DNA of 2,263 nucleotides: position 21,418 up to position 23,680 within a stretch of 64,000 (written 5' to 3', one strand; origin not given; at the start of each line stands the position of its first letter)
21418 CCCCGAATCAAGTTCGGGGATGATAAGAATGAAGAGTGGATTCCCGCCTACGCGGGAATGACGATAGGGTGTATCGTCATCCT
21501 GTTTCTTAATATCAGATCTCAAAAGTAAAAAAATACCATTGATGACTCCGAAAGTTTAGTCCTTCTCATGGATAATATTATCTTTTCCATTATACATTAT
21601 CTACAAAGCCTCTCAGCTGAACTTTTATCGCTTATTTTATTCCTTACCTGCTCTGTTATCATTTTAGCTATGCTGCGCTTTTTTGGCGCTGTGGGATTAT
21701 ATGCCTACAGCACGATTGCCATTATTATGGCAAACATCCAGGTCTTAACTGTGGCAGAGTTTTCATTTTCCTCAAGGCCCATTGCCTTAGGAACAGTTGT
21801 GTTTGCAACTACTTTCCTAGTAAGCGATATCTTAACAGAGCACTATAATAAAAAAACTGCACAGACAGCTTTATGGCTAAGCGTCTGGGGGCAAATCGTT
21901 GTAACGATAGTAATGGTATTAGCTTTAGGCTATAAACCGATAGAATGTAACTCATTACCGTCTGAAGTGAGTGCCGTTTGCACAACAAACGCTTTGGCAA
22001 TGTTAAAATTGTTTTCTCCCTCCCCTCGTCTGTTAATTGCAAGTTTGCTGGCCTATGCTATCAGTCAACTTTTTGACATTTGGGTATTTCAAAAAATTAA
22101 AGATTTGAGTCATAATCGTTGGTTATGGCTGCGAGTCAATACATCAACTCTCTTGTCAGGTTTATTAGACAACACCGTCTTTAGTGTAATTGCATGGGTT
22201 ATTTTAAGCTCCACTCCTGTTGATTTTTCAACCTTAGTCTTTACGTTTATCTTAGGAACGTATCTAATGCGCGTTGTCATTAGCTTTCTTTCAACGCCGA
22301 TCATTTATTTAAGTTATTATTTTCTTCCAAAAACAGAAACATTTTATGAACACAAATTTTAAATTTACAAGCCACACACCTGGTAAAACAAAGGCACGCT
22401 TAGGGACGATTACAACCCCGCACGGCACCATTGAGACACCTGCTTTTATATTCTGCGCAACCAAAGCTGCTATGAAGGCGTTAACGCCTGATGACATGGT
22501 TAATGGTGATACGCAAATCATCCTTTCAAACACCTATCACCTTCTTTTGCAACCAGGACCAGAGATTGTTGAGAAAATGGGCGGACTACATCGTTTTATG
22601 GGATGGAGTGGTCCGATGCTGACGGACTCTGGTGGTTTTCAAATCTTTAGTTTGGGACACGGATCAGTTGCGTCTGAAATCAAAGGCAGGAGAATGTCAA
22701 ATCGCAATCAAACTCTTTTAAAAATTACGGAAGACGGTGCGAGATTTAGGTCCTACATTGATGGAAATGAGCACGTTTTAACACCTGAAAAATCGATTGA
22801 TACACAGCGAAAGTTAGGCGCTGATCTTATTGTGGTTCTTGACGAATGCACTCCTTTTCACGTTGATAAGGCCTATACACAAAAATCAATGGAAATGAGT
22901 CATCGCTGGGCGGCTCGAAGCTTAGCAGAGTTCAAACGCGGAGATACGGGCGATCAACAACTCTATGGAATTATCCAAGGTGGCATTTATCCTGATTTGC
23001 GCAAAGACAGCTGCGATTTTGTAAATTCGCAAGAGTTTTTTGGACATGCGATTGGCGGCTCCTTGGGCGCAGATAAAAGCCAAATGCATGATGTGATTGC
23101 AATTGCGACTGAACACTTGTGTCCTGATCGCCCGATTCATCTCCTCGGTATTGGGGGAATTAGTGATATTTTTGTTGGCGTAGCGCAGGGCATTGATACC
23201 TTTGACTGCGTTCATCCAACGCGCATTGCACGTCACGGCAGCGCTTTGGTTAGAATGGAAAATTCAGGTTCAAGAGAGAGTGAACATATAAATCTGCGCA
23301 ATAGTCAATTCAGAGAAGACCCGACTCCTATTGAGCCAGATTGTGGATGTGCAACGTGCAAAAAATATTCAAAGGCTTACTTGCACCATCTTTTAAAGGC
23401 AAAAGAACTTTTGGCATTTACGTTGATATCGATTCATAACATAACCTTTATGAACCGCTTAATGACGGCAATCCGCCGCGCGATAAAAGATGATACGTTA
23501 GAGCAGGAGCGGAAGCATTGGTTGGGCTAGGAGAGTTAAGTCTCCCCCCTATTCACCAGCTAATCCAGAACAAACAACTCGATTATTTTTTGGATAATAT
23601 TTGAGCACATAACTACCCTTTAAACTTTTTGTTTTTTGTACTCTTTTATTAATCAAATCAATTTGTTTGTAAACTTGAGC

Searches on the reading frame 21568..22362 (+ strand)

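Call 11: search_protein_families(library=ncbifam, proteins=[window:21568-22362:+], max_evalue=0.00001)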
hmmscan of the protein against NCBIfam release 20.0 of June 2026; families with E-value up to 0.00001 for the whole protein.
window:21568-22362:+ (264 aa): 2 families
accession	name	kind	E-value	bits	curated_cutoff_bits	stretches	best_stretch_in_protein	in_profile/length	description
TIGR00697.1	TIGR00697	equivalog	9.8e-40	136.5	50.95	1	40-254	2-199/201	queuosine precursor transporter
NF008406.0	PRK11212.1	equivalog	6.4e-07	29.2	252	1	50-240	22-191/221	7-cyano-7-deazaguanine/7-aminomethyl-7-deazaguanine transporter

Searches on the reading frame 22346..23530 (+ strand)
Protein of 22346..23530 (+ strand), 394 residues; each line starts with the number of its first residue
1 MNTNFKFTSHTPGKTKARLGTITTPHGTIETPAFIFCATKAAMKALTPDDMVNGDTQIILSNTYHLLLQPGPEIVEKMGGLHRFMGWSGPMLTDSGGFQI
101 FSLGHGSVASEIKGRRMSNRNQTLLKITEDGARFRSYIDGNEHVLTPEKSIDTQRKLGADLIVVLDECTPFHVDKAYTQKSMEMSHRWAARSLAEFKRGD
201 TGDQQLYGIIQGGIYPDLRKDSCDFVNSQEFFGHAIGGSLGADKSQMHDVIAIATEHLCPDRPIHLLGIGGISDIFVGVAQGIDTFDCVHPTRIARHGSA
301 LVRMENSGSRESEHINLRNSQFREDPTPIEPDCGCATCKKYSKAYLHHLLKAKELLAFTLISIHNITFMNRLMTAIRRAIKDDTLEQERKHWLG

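Call 11: search_protein_families(library=ncbifam, proteins=[window:22346-23530:+], max_evalue=0.00001)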
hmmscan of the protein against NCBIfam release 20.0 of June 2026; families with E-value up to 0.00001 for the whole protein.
window:22346-23530:+ (394 aa): 3 families
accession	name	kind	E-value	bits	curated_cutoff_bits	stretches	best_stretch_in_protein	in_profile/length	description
TIGR00430.1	Q_tRNA_tgt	equivalog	3e-130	434.5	306.75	1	15-390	8-357/368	tRNA guanosine(34) transglycosylase Tgt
TIGR00449.1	tgt_general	superfamily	1.5e-126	422.2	47.6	1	15-387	8-353/367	tRNA-guanine transglycosylase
TIGR00432.2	arcsn_tRNA_tgt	equivalog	5.7e-37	127.2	350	2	146-386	102-324/441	tRNA guanosine(15) transglycosylase TgtA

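Call 19: find_related_loci(query=A2, collection=genome_contigs, flank=10000)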
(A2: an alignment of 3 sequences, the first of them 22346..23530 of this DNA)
Query A2 (394 aa) in genome_contigs; peptide patterns used: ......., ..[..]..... (x = any residue, [..] = any of these).
72 stretches matched a pattern; 43 encode a relative of the query (tblastn E <= 1e-3); 43 distinct loci.
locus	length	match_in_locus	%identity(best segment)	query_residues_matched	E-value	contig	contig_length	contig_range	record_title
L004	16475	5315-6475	76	4-392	0e+0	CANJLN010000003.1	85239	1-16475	MAG: Alphaproteobacteria bacterium isolate RH-23may17-736 genome assembly, contig: RH-23may17-C1908, whole genome shotgu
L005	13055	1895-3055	74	4-392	0e+0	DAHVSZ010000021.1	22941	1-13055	MAG TPA_asm: Candidatus Paracaedibacteraceae bacterium isolate clean674 NODE_21_length_22941_cov_6.374869, whole genome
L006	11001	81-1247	69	5-394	0e+0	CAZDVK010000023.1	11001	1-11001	MAG TPA_asm: uncultured Verrucomicrobiales bacterium isolate SRP257259_co1_28 genome assembly, contig: NODE_8685_length_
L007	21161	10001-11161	69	4-394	0e+0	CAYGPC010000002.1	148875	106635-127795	MAG TPA_asm: uncultured Legionellaceae bacterium isolate ERP117304_co3_181 genome assembly, contig: NODE_123_length_1488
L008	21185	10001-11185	67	1-393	0e+0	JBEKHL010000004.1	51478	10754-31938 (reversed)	MAG: Gammaproteobacteria bacterium isolate SPRUCE 276 SPRUCE_276_4, whole genome shotgun sequence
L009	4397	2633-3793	65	5-393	0e+0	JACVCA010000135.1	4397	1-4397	MAG: Alphaproteobacteria bacterium isolate Desfum bin_3_GBBB01 NODE_655_length_4397_cov_2.493443, whole genome shotgun s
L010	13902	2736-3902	68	4-393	0e+0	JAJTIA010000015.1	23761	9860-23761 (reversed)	MAG: Candidatus Jidaibacter sp. isolate CoA8_M11 k141_1326883, whole genome shotgun sequence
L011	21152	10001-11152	68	2-385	2e-179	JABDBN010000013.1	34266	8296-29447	MAG: Alphaproteobacteria bacterium isolate BWOrgHeat_Nextera64_MAG2 3300020774.a:Ga0206948_1047, whole genome shotgun se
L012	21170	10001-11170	65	5-393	2e-178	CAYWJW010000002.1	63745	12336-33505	MAG TPA_asm: uncultured Candidatus Jidaibacter sp. isolate SRP193066_co2_96 genome assembly, contig: NODE_142_length_637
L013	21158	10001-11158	65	4-393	1e-176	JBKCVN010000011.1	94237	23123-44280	MAG: Alphaproteobacteria bacterium isolate samp_2047_semibin_547 samp_2047_1448530, whole genome shotgun sequence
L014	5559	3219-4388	66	5-393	6e-179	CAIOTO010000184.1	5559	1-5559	MAG: uncultured Alphaproteobacteria bacterium isolate Umea_bin-10455 genome assembly, contig: bin-10455:184/243, whole g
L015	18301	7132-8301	65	5-393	8e-176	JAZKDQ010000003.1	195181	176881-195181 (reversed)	MAG: Pseudomonadota bacterium isolate DC_HB_01_SPN181219-bin058_1 DCHB01SPN_B058_1_000000000003, whole genome shotgun se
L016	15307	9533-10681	67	14-392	2e-175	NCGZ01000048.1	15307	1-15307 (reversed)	MAG: Alphaproteobacteria bacterium 16-39-46 04302015_16_scaffold_682, whole genome shotgun sequence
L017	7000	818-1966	67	14-392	5e-176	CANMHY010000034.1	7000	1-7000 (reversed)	MAG: Alphaproteobacteria bacterium isolate ZH-15may19-125 genome assembly, contig: ZH-15May19-c33458, whole genome shotg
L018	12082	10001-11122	66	15-393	2e-174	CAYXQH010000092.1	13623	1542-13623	MAG TPA_asm: uncultured Saprospiraceae bacterium isolate binchicken_co385_29 genome assembly, contig: NODE_3627_length_1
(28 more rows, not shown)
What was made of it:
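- The closest genomes are Paracaedibacteraceae-like MAGs (call 19).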
